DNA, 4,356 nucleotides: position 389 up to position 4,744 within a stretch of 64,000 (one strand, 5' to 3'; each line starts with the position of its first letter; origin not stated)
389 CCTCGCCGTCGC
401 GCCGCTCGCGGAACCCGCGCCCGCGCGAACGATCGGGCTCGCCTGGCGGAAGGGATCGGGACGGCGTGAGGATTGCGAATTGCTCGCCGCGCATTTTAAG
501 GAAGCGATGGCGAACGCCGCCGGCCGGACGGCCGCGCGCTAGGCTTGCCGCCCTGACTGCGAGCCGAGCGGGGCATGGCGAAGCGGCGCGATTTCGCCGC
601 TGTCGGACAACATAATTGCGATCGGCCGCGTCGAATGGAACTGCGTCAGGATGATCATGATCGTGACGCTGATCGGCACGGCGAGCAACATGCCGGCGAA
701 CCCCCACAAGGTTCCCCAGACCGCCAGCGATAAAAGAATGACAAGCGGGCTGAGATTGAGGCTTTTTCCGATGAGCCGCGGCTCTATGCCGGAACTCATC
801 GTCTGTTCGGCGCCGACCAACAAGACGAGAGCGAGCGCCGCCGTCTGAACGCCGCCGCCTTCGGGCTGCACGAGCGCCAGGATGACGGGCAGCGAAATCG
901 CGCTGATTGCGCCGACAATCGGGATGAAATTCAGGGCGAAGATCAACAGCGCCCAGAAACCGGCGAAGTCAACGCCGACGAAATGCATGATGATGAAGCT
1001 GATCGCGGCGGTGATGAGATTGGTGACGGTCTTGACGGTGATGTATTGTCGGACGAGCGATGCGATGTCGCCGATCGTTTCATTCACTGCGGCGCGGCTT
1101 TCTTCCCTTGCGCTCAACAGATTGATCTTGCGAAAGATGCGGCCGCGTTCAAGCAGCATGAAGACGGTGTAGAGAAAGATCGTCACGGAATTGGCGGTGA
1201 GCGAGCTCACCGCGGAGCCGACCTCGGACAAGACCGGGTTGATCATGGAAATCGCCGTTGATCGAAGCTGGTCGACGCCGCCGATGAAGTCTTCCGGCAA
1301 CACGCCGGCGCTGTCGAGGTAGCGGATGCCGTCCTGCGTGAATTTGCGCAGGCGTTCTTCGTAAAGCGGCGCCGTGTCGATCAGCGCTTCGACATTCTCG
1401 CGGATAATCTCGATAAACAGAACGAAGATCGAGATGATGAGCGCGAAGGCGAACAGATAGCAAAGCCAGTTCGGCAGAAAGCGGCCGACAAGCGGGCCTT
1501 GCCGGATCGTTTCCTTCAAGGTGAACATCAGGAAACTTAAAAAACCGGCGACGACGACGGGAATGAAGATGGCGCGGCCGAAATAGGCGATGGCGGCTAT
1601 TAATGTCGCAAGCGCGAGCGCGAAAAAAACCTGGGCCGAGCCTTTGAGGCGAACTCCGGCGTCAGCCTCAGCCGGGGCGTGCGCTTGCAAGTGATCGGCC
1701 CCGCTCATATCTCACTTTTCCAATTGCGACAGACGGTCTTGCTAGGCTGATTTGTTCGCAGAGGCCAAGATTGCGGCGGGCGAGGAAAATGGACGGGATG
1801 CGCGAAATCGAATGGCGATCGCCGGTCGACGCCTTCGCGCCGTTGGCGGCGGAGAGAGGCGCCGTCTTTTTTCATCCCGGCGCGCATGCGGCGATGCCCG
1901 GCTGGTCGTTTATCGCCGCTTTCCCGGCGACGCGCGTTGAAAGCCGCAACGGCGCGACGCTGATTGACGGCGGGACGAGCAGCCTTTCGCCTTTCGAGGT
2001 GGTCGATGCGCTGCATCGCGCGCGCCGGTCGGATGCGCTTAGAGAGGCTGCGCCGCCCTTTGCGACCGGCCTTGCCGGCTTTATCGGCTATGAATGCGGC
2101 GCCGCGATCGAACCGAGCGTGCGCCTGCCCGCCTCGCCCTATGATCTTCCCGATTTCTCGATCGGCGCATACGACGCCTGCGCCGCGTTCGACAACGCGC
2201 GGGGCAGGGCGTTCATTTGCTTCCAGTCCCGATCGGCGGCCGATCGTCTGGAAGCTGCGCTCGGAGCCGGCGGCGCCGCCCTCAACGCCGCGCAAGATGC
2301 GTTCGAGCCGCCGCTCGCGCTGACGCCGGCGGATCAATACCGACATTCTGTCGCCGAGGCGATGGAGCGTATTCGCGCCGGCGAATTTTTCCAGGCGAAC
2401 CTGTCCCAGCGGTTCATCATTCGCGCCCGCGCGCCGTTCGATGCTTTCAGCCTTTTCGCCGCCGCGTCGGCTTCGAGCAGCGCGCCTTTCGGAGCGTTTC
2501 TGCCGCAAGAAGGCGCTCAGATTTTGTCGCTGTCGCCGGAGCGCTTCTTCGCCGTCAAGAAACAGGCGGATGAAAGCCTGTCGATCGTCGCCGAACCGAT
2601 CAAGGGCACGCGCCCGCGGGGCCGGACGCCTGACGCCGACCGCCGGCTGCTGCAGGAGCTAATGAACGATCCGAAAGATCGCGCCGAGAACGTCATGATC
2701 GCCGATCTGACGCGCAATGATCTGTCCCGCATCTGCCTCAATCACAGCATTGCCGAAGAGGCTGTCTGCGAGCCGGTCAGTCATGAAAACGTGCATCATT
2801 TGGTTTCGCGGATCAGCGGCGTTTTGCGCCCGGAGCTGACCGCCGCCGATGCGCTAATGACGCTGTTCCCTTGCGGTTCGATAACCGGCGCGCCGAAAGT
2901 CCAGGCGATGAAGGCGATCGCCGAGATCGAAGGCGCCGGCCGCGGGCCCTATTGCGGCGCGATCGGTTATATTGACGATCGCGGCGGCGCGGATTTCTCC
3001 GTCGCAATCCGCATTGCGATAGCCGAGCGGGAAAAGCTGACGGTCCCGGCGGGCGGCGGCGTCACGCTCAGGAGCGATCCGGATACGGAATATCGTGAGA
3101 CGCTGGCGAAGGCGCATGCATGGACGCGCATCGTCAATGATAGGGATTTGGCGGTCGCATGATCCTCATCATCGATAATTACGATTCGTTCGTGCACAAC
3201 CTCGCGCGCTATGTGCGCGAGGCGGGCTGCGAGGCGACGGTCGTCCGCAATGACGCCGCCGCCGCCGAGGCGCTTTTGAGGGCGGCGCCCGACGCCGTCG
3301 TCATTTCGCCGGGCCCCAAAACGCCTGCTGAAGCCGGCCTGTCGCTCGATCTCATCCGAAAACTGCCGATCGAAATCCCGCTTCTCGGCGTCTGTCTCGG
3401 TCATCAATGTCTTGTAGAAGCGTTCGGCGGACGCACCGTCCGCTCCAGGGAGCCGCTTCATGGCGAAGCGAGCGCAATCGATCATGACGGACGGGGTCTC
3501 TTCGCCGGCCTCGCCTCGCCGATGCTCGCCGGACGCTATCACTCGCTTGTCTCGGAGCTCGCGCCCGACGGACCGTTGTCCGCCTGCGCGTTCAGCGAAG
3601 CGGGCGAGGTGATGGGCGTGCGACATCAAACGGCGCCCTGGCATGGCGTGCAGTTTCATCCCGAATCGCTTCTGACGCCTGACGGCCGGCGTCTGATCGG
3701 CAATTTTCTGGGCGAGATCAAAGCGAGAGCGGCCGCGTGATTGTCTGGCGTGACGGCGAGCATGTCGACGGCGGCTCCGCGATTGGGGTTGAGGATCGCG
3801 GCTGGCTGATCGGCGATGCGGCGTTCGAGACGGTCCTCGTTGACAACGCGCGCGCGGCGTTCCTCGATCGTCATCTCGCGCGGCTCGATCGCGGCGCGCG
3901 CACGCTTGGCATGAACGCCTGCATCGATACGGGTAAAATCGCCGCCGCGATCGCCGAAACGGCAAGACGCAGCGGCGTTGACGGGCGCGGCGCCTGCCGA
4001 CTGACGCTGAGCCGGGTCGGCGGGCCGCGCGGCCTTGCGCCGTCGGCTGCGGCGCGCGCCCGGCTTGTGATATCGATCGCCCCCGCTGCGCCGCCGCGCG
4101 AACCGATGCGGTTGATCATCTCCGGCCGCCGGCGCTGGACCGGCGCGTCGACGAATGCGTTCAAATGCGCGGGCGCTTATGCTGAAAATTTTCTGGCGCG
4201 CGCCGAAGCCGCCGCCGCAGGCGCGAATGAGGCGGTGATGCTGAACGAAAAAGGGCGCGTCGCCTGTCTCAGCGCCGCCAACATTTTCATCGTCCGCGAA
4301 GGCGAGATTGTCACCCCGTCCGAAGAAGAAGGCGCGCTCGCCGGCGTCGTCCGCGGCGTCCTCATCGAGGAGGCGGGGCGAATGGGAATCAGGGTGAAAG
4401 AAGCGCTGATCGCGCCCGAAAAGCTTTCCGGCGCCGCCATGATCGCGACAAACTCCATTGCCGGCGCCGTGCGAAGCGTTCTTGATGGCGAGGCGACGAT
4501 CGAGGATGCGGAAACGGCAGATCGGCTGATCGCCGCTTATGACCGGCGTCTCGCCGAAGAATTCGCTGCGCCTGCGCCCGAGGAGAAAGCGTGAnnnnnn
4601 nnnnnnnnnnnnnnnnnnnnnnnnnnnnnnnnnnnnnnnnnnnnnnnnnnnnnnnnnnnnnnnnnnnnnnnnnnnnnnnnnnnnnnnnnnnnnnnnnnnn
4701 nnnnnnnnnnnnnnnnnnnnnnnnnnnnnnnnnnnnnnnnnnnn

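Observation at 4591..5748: PYP-type p-coumarate-CoA ligase homolog that looks like a pseudoenzyme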

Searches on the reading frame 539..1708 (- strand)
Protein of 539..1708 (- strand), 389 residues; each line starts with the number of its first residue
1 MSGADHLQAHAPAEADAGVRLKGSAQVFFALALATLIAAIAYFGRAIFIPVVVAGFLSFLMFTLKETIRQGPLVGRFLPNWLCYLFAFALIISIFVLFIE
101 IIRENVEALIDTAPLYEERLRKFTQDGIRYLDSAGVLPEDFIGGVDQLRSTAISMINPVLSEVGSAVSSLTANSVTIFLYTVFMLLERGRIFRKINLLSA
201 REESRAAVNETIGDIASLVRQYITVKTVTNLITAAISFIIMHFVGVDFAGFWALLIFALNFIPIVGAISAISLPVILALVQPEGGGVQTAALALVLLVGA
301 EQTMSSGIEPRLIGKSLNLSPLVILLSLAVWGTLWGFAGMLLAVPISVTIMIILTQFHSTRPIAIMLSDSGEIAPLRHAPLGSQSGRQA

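Call 5: search_protein_families(library=ncbifam, proteins=[window:539-1708:-], max_evalue=0.001)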
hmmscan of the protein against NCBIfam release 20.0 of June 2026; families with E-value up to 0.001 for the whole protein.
window:539-1708:- (389 aa): 3 families
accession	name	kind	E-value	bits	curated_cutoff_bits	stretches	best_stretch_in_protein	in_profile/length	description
NF008930.0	PRK12287.1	subfamily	6.7e-34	118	318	1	27-370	13-341/344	AI-2E family transporter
TIGR02872.1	spore_ytvI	equivalog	7.6e-15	55.2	198.15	1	27-350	3-332/341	sporulation integral membrane protein YtvI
NF045801.1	efflux_ABUW_0982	equivalog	1.3e-06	27.7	675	1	163-357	151-343/392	chloramphenicol efflux transporter CxpE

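Call 6: search_protein_families(library=pfam, proteins=[window:539-1708:-], max_evalue=0.001)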
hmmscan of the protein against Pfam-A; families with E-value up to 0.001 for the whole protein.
window:539-1708:- (389 aa): 1 family
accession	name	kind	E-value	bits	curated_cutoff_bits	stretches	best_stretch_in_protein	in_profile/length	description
PF01594.21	AI-2E_transport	-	2.2e-45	155.7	34.3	1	30-356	4-325/327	AI-2E family transporter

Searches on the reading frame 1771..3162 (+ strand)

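Call 5: search_protein_families(library=ncbifam, proteins=[window:1771-3162:+], max_evalue=0.001)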
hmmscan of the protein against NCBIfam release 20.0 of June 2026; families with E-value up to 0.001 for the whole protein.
window:1771-3162:+ (463 aa): 26 families (the best 25 are shown)
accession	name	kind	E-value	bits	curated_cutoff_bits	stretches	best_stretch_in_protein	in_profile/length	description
TIGR01824.1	PabB-clade2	equivalog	3e-88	296.5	408.55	1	100-450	2-354/355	aminodeoxychorismate synthase, component I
TIGR00564.1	trpE_most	equivalog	2.9e-85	287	517.7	1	39-454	28-453/455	anthranilate synthase component I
TIGR00553.1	pabB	equivalog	3.5e-85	286.1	328.4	1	101-449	1-327/329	aminodeoxychorismate synthase component I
NF006563.0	PRK09070.1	equivalog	2.2e-78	263.9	514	1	66-455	56-444/447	aminodeoxychorismate synthase component I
TIGR01820.1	TrpE-arch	equivalog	3.6e-74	250.7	512.05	1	79-452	79-445/449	anthranilate synthase component I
NF005698.0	PRK07508.1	equivalog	5.5e-74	249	452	1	99-449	51-373/383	aminodeoxychorismate synthase component I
NF010086.0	PRK13571.1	equivalog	1.8e-70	237.9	693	1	17-455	36-497/510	anthranilate synthase component I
NF012009.0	PRK15465.1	equivalog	1.1e-64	218.7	622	1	22-449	22-445/453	aminodeoxychorismate synthase component 1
NF004610.0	PRK05940.1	equivalog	4.3e-64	217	568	1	86-456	89-460/467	anthranilate synthase component I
NF004530.0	PRK05877.1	equivalog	1.3e-57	195.9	383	1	72-454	53-414/425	aminodeoxychorismate synthase component I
NF010089.0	PRK13574.1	equivalog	1.2e-55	189.3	527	1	77-450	58-413/421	anthranilate synthase component I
NF010087.0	PRK13572.1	equivalog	1.2e-52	179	580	1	44-453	38-429/435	anthranilate synthase component I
NF010079.0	PRK13564.1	equivalog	1.9e-52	178.7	471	1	75-454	121-510/521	anthranilate synthase component 1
TIGR00565.1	trpE_proteo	equivalog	6.9e-48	163.8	494.65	1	189-454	227-492/498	anthranilate synthase component I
TIGR01823.1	PabB-fungal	equivalog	2.2e-46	158.5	442.55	1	188-452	471-738/742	aminodeoxychorismate synthase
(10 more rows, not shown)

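Call 6: search_protein_families(library=pfam, proteins=[window:1771-3162:+], max_evalue=0.001)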
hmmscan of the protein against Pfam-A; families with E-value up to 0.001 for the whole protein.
window:1771-3162:+ (463 aa): 2 families
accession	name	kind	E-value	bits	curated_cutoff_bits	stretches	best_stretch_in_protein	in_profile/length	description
PF00425.24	Chorismate_bind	-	6.5e-81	272.1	27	1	188-447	3-257/257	chorismate binding enzyme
PF04715.19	Anth_synt_I_N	-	4.5e-13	50.1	23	1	15-148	2-139/140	Anthranilate synthase component I, N terminal region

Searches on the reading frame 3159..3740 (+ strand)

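Call 5: search_protein_families(library=ncbifam, proteins=[window:3159-3740:+], max_evalue=0.001)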
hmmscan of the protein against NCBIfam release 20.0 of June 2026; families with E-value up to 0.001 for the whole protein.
window:3159-3740:+ (193 aa): 21 families
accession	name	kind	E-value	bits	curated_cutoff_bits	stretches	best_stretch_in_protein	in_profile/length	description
NF011201.0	PRK14607.1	equivalog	7.1e-68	229.6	670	1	1-185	1-187/534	bifunctional anthranilate synthase component II/anthranilate phosphoribosyltransferase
NF005946.0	PRK08007.1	equivalog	1.8e-58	197.1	332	1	1-184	1-185/187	aminodeoxychorismate synthase component 2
NF005799.0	PRK07649.1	equivalog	2.6e-58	196.8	327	1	1-189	1-190/195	aminodeoxychorismate/anthranilate synthase component II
NF005271.0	PRK06774.1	equivalog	5.1e-58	195.6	340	1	1-184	1-189/191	aminodeoxychorismate synthase component II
NF005849.0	PRK07765.1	equivalog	3e-57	193.4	308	1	2-187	3-192/219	aminodeoxychorismate/anthranilate synthase component II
TIGR00566.1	trpG_papA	subfamily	3.4e-55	186.8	121.05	1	1-184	1-190/192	glutamine amidotransferase of anthranilate synthase or aminodeoxychorismate synthase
NF006462.0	PRK08857.1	equivalog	1.1e-53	181.8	345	1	1-185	1-191/193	aminodeoxychorismate/anthranilate synthase component II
NF041322.1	Anth_synII_Halo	equivalog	8.3e-53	178.9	320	1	4-185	1-188/190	anthranilate synthase component II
NF010081.0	PRK13566.1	equivalog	8.1e-48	163.2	645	1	2-189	531-722/729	anthranilate synthase component I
NF007073.0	PRK09522.1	equivalog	8.3e-46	157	738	1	2-184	4-187/531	bifunctional anthranilate synthase glutamate amidotransferase component TrpG/anthranilate phosphoribosyltransferase TrpD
TIGR01815.1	TrpE-clade3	equivalog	2e-43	148.4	739.15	1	2-187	519-708/717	anthranilate synthase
NF004169.0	PRK05637.1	equivalog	1.4e-34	119.6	332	1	2-181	5-200/210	anthranilate synthase component II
NF005367.0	PRK06895.1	equivalog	4e-31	108.4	265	1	2-185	4-187/190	anthranilate synthase component II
TIGR00888.1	guaA_Nterm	equivalog_domain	5.6e-29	100.9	172.15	1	2-187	1-184/188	glutamine-hydrolyzing GMP synthase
NF001975.0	PRK00758.1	equivalog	5.8e-28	97.8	198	1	1-185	3-180/185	GMP synthase subunit A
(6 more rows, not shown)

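Call 6: search_protein_families(library=pfam, proteins=[window:3159-3740:+], max_evalue=0.001)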
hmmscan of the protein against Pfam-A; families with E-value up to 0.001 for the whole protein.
window:3159-3740:+ (193 aa): 2 families
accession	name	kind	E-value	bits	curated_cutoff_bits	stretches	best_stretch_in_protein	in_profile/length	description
PF00117.34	GATase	-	2e-53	181.3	22.8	1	3-184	1-187/190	Glutamine amidotransferase class-I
PF07722.19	Peptidase_C26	-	2.3e-07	31.2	20.5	1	69-169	102-219/219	Peptidase C26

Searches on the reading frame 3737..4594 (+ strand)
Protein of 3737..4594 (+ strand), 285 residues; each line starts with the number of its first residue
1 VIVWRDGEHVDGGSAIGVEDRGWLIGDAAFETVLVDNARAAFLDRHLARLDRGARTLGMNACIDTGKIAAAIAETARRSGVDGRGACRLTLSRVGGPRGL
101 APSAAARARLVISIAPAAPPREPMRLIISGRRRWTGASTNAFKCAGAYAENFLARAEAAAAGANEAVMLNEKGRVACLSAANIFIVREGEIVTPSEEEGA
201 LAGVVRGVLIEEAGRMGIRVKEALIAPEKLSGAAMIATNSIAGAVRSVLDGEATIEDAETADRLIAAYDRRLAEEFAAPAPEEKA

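Call 5: search_protein_families(library=ncbifam, proteins=[window:3737-4594:+], max_evalue=0.001)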
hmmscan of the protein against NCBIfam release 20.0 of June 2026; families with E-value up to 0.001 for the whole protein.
window:3737-4594:+ (285 aa): 23 families
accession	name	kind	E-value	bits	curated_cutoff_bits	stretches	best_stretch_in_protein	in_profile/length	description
NF006185.0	PRK08320.1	subfamily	2e-33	115.8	363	1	2-245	4-252/292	branched-chain amino acid aminotransferase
NF004761.0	PRK06092.1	equivalog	1.2e-27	96.8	260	1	14-243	10-240/268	aminodeoxychorismate lyase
TIGR03461.1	pabC_Proteo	equivalog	2.1e-26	92.7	176.85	1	15-244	9-239/262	aminodeoxychorismate lyase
NF005800.0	PRK07650.1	equivalog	4.2e-25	88.6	308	1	1-270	1-274/290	aminodeoxychorismate lyase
TIGR01122.1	ilvE_I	equivalog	4.6e-25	88.4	245.55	1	4-232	1-240/298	branched-chain-amino-acid transaminase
NF009126.0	PRK12479.1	equivalog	6.9e-25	87.8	518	1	3-226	6-234/299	branched-chain-amino-acid transaminase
NF005209.0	PRK06680.1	subfamily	7.1e-25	87.4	320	1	14-249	17-254/286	D-amino-acid transaminase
NF005146.0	PRK06606.1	equivalog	5.9e-24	84.5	279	1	134-233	150-249/307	branched-chain amino acid transaminase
NF009896.0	PRK13356.1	equivalog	4.4e-22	78.5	262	1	2-241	9-251/287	branched-chain amino acid aminotransferase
NF005726.0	PRK07544.1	equivalog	2.2e-20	73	396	1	3-272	13-288/295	branched-chain amino acid aminotransferase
NF005888.0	PRK07849.1-3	equivalog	2.2e-17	63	273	1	18-270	31-290/298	aminodeoxychorismate lyase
NF006734.0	PRK09266.1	subfamily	2.4e-17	63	202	1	24-271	26-265/270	hypothetical protein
NF005886.0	PRK07849.1-1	equivalog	4.4e-14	52.4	253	1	19-252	31-270/291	aminodeoxychorismate lyase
TIGR01121.1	D_amino_aminoT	equivalog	4.5e-14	52.3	277.45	1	14-251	14-252/276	D-amino-acid transaminase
NF005729.0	PRK07546.1-3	equivalog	6.1e-14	52.2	175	1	32-250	2-193/196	hypothetical protein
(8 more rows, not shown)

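Call 6: search_protein_families(library=pfam, proteins=[window:3737-4594:+], max_evalue=0.001)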
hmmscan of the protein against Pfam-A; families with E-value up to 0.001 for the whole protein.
window:3737-4594:+ (285 aa): 1 family
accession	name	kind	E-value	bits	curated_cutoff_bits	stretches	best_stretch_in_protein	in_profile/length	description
PF01063.24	Aminotran_4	-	9.9e-46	156.8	28.5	1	29-245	2-218/223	Amino-transferase class IV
